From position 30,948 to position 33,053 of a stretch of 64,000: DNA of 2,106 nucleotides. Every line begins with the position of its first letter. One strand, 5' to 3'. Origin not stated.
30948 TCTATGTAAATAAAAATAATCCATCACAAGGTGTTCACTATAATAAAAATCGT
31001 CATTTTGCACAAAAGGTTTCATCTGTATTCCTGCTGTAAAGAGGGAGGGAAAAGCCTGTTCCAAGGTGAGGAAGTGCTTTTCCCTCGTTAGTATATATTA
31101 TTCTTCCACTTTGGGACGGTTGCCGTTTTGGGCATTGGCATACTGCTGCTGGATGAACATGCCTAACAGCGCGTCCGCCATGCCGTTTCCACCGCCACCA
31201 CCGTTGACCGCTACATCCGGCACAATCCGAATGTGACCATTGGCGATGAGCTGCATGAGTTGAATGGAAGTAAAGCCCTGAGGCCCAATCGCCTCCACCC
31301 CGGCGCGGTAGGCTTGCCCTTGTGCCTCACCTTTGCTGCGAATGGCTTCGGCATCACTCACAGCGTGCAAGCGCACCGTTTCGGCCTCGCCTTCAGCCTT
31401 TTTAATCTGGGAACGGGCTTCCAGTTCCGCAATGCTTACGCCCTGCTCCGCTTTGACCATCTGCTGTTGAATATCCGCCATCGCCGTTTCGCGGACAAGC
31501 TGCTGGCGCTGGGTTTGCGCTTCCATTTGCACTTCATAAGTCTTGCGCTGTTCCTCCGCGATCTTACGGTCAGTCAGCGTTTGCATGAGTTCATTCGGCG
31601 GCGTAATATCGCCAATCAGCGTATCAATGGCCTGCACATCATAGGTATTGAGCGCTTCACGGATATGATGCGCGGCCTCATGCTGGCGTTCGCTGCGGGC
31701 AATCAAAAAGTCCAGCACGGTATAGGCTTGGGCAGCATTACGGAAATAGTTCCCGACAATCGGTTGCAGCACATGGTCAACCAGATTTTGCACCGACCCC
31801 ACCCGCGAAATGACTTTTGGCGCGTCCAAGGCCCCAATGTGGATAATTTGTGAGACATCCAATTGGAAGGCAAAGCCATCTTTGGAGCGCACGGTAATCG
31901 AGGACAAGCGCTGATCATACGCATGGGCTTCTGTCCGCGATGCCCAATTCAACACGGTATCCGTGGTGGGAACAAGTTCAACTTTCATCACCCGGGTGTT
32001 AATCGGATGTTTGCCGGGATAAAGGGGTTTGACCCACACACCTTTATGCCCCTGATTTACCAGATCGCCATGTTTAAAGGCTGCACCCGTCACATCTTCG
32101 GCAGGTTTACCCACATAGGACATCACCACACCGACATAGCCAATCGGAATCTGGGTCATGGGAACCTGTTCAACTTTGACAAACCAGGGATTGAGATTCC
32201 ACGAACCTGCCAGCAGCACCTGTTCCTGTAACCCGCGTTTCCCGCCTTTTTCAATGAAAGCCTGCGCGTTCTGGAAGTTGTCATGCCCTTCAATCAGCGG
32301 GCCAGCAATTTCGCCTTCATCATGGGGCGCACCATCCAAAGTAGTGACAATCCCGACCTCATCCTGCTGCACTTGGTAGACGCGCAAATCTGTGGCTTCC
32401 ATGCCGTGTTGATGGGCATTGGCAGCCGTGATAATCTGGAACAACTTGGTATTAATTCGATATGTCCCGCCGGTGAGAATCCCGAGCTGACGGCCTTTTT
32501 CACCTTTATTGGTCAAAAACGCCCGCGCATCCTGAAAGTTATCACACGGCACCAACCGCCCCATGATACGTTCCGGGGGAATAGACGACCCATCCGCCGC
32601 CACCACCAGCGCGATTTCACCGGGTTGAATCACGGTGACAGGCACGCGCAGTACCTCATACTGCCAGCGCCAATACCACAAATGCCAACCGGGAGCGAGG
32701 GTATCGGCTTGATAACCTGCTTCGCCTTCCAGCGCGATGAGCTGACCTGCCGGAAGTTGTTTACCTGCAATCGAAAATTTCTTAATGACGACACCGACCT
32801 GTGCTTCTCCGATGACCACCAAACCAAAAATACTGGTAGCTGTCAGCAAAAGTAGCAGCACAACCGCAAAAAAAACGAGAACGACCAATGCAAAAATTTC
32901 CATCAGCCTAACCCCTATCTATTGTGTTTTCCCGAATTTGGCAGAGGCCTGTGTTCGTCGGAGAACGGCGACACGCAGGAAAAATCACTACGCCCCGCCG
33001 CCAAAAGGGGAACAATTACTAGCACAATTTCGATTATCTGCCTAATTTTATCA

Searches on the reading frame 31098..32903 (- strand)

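Call 89: search_protein_families(library=pfam, proteins=[window:31098-32903:-], max_evalue=0.0001)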
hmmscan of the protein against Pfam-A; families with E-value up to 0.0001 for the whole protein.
window:31098-32903:- (601 aa): 1 family
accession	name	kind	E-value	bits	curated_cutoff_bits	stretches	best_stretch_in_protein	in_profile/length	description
PF01145.31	Band_7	-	4.1e-27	95.8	23.6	1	251-467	2-174/176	SPFH domain / Band 7 family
